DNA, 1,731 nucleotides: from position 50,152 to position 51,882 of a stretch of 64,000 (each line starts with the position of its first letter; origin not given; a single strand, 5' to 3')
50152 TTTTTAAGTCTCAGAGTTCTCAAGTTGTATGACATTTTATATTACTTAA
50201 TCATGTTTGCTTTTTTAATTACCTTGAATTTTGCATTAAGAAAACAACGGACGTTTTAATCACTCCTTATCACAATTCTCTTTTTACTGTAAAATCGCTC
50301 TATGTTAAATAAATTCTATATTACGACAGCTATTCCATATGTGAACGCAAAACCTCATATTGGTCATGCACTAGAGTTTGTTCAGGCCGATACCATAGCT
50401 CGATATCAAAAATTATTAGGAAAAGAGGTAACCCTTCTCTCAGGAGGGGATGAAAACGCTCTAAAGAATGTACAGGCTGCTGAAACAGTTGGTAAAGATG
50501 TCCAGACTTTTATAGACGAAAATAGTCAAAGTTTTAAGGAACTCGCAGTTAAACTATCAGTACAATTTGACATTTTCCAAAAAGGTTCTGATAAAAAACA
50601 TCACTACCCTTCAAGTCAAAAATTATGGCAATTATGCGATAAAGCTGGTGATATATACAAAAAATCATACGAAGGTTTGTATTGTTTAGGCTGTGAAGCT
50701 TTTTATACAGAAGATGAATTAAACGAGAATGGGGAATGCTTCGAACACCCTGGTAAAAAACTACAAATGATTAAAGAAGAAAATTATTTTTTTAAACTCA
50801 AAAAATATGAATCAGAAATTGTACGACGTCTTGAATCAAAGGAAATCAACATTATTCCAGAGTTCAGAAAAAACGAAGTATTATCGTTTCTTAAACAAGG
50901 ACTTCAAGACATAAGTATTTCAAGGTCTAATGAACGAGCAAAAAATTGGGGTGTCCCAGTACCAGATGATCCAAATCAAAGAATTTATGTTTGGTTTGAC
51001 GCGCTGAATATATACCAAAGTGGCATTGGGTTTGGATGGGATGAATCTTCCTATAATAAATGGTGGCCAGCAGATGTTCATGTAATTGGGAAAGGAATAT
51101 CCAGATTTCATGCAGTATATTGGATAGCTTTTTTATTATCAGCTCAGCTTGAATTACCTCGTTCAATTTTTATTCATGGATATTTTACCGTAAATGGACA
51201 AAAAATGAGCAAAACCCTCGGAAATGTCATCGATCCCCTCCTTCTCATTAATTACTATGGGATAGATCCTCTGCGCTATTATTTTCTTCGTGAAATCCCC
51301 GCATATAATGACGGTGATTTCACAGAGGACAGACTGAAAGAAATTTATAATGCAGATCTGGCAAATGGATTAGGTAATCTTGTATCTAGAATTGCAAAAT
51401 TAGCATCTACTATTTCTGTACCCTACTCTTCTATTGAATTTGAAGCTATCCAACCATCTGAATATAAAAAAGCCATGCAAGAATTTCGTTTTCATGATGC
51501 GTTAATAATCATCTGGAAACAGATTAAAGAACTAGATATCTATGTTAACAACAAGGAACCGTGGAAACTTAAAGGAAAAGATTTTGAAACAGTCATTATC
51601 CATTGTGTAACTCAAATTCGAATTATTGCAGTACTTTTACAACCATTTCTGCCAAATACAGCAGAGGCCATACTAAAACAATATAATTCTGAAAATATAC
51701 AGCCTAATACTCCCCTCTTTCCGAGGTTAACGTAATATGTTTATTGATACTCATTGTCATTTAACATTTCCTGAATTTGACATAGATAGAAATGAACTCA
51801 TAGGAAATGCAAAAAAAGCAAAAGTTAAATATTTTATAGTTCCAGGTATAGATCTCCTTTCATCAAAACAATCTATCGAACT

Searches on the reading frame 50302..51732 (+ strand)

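Call 54: search_protein_families(library=pfam, proteins=[window:50302-51732:+], max_evalue=0.001)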
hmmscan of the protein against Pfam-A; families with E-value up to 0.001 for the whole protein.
window:50302-51732:+ (477 aa): 5 families
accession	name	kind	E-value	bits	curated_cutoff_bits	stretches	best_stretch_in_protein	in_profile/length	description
PF09334.17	tRNA-synt_1g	-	1.1e-91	308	20.1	1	6-364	2-390/391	tRNA synthetases class I (M)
PF00133.28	tRNA-synt_1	-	5.3e-27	95.1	22.7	2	230-329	301-403/414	tRNA synthetases class I (I, L, M and V)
PF01406.26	tRNA-synt_1e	-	1.8e-10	41.1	27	1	289-347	240-298/301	tRNA synthetases class I (C) catalytic domain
PF08264.19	Anticodon_1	-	4.3e-06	27.1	25.1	1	387-464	14-96/148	Anticodon-binding domain of tRNA ligase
PF19303.5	Anticodon_3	-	0.00046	20.5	23.5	1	388-465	25-105/152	Anticodon binding domain of methionyl tRNA ligase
